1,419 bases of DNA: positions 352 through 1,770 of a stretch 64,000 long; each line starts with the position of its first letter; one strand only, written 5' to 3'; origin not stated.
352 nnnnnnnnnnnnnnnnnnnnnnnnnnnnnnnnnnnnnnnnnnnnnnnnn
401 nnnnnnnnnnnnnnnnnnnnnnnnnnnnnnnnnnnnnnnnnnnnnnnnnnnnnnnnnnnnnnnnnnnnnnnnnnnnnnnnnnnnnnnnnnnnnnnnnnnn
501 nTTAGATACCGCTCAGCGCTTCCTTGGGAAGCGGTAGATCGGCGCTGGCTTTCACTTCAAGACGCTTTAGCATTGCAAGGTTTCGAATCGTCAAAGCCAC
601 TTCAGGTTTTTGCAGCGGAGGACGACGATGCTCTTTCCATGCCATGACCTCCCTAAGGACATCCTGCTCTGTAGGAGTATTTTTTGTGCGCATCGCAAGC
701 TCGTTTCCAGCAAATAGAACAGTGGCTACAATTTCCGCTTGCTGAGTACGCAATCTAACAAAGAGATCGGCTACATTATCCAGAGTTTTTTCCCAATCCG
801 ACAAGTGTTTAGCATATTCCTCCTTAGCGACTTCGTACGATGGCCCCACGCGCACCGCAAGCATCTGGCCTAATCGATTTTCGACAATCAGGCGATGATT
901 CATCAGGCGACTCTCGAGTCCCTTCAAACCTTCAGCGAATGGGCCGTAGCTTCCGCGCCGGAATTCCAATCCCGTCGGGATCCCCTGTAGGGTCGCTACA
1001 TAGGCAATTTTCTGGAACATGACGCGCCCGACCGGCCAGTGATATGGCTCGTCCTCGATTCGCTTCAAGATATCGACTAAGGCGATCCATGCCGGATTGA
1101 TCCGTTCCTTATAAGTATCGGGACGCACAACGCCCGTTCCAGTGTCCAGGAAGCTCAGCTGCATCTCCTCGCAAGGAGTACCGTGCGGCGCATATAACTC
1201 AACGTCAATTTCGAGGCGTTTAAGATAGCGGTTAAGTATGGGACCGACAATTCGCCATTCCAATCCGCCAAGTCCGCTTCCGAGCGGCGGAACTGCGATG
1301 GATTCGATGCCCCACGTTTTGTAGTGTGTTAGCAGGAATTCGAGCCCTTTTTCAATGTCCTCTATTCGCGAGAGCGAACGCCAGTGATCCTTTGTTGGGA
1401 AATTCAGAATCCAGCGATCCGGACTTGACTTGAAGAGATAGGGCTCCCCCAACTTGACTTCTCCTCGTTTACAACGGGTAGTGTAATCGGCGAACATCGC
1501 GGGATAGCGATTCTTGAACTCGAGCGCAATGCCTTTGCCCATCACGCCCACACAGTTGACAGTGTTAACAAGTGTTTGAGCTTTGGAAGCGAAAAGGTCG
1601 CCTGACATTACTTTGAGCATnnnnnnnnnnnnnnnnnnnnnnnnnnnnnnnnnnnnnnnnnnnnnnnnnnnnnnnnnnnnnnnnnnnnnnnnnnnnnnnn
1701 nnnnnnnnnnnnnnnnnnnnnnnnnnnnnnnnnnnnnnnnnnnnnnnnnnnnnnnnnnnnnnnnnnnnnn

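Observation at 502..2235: DarT-DarG toxin-antitoxin / anti-phage module beside the prophage immunity region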

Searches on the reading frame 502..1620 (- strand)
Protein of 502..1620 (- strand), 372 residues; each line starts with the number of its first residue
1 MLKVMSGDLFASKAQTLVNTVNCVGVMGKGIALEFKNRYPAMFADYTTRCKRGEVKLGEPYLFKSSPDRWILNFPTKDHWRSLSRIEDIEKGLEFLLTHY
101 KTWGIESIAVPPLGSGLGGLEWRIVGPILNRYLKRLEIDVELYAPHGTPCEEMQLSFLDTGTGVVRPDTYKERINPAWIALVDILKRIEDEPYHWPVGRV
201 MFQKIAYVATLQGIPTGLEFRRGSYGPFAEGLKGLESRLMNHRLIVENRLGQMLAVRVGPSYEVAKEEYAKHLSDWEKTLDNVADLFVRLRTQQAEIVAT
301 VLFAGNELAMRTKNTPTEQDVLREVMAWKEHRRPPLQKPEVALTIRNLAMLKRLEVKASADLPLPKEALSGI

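Call 3: search_protein_families(library=pfam, proteins=[window:502-1620:-], max_evalue=0.01)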
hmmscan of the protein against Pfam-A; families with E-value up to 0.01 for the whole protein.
window:502-1620:- (372 aa): 1 family
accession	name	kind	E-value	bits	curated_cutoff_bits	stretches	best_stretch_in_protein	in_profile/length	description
PF01661.27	Macro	-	4.2e-18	65.9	22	1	18-125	1-114/118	Macro domain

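Call 4: search_protein_families(library=padloc, proteins=[window:502-1620:-], max_evalue=0.01)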
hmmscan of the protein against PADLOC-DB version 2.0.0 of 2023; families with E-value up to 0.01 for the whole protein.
window:502-1620:- (372 aa): 1 family
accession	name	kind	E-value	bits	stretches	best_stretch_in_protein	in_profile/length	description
PDLC02990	DarG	-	1.2e-94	315.5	1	1-350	1-327/329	-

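Call 11: find_encoding_contigs(protein=window:502-1620:-, flank=10000, max_places=10)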
Protein window:502-1620:- (372 aa): no gene with exactly this product is on record in the collection.

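Call 16: search_solved_structures(query=window:502-1620:-, show_alignments=2, max_evalue=0.01)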
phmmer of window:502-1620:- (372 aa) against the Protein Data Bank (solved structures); distinct sequences matched with E-value up to 0.01: 15.
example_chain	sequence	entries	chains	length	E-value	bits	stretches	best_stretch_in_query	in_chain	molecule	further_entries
7omu_AAA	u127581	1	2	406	5.1e-40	141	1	2-156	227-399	Macro domain-containing protein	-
5m3i_A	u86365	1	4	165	2.8e-37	132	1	3-147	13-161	RNase III inhibitor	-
5m31_A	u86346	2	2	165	5.7e-34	121.1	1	1-149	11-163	Appr-1-p processing domain protein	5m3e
4j5r_A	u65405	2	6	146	2.4e-08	36.8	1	5-143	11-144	O-acetyl-ADP-ribose deacetylase 1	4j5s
4j5q_A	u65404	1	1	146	2.4e-08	36.8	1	5-143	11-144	O-acetyl-ADP-ribose deacetylase 1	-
2eee_A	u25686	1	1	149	2.6e-08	36.7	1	5-143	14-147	Uncharacterized protein C6orf130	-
2l8r_A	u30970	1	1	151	2.7e-08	36.6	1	5-143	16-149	Uncharacterized protein C6orf130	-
2lgr_A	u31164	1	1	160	3.4e-08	36.3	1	5-143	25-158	Uncharacterized protein C6orf130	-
2dx6_A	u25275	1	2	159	0.00013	24.5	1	2-143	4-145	Hypothetical protein TTHA0132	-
6lfu_A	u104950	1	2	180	0.0004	22.9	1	12-65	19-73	ADP-ribose 1''-phosphate phosphatase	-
6lft_A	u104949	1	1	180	0.0005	22.6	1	12-65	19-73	ADP-ribose 1''-phosphate phosphatase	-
6lfq_A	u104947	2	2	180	0.00096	21.7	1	12-65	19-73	ADP-ribose 1''-phosphate phosphatase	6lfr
4etk_A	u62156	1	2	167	0.0022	20.4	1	3-149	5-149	De novo designed serine hydrolase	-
6lfs_A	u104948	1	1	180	0.0025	20.3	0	12-65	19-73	ADP-ribose 1''-phosphate phosphatase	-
5e3b_A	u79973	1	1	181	0.008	18.6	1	15-147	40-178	Macrodomain protein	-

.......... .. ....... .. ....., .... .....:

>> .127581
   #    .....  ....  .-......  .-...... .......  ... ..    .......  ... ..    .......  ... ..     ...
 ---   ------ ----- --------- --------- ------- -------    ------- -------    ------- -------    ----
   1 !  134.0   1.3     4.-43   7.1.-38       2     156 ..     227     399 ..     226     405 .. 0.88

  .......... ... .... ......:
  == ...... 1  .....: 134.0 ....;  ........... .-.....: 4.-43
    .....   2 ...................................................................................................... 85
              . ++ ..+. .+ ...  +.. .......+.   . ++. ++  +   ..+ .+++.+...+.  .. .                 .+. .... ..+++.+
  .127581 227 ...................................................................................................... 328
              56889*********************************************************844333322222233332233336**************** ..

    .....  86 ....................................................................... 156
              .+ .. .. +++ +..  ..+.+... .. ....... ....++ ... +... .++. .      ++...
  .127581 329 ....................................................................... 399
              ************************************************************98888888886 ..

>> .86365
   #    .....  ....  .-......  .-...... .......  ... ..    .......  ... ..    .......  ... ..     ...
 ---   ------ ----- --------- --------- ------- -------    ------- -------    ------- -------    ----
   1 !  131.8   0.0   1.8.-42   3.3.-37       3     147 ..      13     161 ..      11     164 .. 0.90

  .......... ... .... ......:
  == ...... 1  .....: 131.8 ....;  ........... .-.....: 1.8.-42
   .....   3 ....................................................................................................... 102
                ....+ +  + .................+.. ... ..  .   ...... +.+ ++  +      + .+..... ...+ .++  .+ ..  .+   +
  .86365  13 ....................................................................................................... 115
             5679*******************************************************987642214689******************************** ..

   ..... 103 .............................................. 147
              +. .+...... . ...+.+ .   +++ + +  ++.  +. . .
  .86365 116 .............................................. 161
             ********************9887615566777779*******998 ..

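Call 17: find_related_loci(query=window:502-1620:-, collection=genome_contigs, flank=10000)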
Query window:502-1620:- (372 aa) in genome_contigs; peptide patterns used: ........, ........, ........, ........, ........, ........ (x = any residue, [..] = any of these).
600 stretches matched a pattern (row limit reached: there are more); 587 encode a relative of the query (tblastn E <= 1e-3); the best 80 are kept; 80 distinct loci.
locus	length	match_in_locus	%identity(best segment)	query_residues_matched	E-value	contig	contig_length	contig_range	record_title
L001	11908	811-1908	69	2-368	2e-171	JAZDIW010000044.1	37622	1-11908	MAG: bacterium isolate MEGAHIT-group-0.427 k141_15043022, whole genome shotgun sequence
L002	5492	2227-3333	60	1-369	4e-152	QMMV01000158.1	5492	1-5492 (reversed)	MAG: Deltaproteobacteria bacterium isolate B23_G16 B23_Guay16_scaffold_15918, whole genome shotgun sequence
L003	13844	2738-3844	60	1-369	1e-150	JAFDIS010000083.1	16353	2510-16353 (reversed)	MAG: Deltaproteobacteria bacterium isolate Meg22_1618_Bin_163 Meg22_1618_Bin_163_scaffold_4678, whole genome shotgun seq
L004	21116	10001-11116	60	1-369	1e-150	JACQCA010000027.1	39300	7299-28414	MAG: Nitrospirae bacterium isolate NC_groundwater_956_Pr1_S-0.2um_57_83 Montesol18-Sp2_coassembly_scaffold_235776, whole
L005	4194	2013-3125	60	1-368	7e-154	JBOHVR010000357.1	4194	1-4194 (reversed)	MAG: Candidatus Binatia bacterium isolate M3-S_metawrap_bin.270 k127_3772028, whole genome shotgun sequence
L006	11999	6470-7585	60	1-369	2e-149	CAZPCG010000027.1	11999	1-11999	MAG TPA_asm: uncultured Spirochaetota bacterium isolate binchicken_co395_73 genome assembly, contig: NODE_1575_length_11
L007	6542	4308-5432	59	1-372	9e-149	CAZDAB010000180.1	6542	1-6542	MAG TPA_asm: uncultured Desulfobacteraceae bacterium isolate binchicken_co89_303 genome assembly, contig: NODE_25033_len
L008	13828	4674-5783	59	1-367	2e-146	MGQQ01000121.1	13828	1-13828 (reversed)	MAG: Deltaproteobacteria bacterium RBG_16_49_23 RBG_16_scaffold_5144, whole genome shotgun sequence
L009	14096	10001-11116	60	1-369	9e-147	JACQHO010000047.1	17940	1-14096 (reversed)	MAG: Nitrospirae bacterium isolate NC_groundwater_1101_Ag_S2p5_58_88 S_2p5_S6_coassembly_k141_957837, whole genome shotg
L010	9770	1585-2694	59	1-367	9e-147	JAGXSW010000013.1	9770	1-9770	MAG: Syntrophaceae bacterium isolate CROMO_BS_212_2_0 c_000000002330, whole genome shotgun sequence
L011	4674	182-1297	58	1-372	1e-148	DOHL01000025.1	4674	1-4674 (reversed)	MAG TPA_asm: Candidatus Acetothermia bacterium isolate UBA7950 contig_11412, whole genome shotgun sequence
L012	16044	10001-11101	58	1-367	1e-145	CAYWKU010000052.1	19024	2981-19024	MAG TPA_asm: uncultured bacterium isolate SRP141376_co1_276 genome assembly, contig: NODE_6065_length_19024_cov_11.04317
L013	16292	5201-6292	59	1-367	1e-145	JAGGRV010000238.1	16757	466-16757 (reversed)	MAG: Deltaproteobacteria bacterium isolate AUK005 PB_MANV_005_c_000000000104, whole genome shotgun sequence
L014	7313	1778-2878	60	1-367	2e-145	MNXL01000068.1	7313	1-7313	MAG: Anaerolineae bacterium CG2_30_64_16 cg2_3.0_scaffold_11124_c, whole genome shotgun sequence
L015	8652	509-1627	58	1-370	4e-144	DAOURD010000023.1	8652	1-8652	MAG TPA_asm: Desulfobacterales bacterium isolate CSMAG_143 CSMAG_143_k141_92592_length_8652_cov_33.0000, whole genome sh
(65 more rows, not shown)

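Call 75: find_related_loci(query=window:502-1620:-, collection=viral_contigs, flank=6000)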
Query window:502-1620:- (372 aa) in viral_contigs; peptide patterns used: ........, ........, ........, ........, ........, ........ (x = any residue, [..] = any of these).
34 stretches matched a pattern; 34 encode a relative of the query (tblastn E <= 1e-3); 34 distinct loci.
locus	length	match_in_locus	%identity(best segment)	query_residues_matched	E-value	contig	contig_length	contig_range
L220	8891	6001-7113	43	1-364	3e-97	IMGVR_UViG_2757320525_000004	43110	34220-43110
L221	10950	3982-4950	34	5-339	4e-50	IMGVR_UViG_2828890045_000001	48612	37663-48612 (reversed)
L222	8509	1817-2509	37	7-245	6e-45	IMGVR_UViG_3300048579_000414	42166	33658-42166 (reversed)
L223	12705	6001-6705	35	4-245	2e-43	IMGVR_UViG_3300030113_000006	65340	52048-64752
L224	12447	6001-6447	48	1-146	9e-40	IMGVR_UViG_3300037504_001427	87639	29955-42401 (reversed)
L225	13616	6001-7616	50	1-145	9e-39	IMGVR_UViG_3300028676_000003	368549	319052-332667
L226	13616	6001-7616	50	1-145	9e-39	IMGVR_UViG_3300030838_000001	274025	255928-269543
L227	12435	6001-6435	45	1-149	3e-37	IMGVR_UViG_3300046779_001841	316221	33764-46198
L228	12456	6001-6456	41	1-148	5e-37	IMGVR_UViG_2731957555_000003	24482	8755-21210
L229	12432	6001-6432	46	1-145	8e-37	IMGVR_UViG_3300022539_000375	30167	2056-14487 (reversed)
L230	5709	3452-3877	47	2-143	2e-36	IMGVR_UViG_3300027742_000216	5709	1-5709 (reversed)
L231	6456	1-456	41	1-148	1e-35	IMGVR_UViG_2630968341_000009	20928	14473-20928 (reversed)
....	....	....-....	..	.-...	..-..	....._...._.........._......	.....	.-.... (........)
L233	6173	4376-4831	39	1-148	1e-34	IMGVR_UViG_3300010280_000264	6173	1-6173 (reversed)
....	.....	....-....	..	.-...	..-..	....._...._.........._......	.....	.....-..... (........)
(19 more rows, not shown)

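Call 92: search_protein_families(library=ncbifam, proteins=[window:502-1620:-], max_evalue=0.001)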
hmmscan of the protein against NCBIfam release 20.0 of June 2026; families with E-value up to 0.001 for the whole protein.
window:502-1620:- (372 aa): 2 families
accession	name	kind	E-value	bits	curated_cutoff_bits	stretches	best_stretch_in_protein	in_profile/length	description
NF048014.1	antitoxin_DarG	equivalog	1.4e-88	297.4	250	1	3-348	2-338/338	type II toxin-antitoxin system antitoxin DNA ADP-ribosyl glycohydrolase DarG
NF001666.0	PRK00431.2-2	equivalog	0.00085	19.3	246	0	2-121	3-122/164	ADP-ribose-binding protein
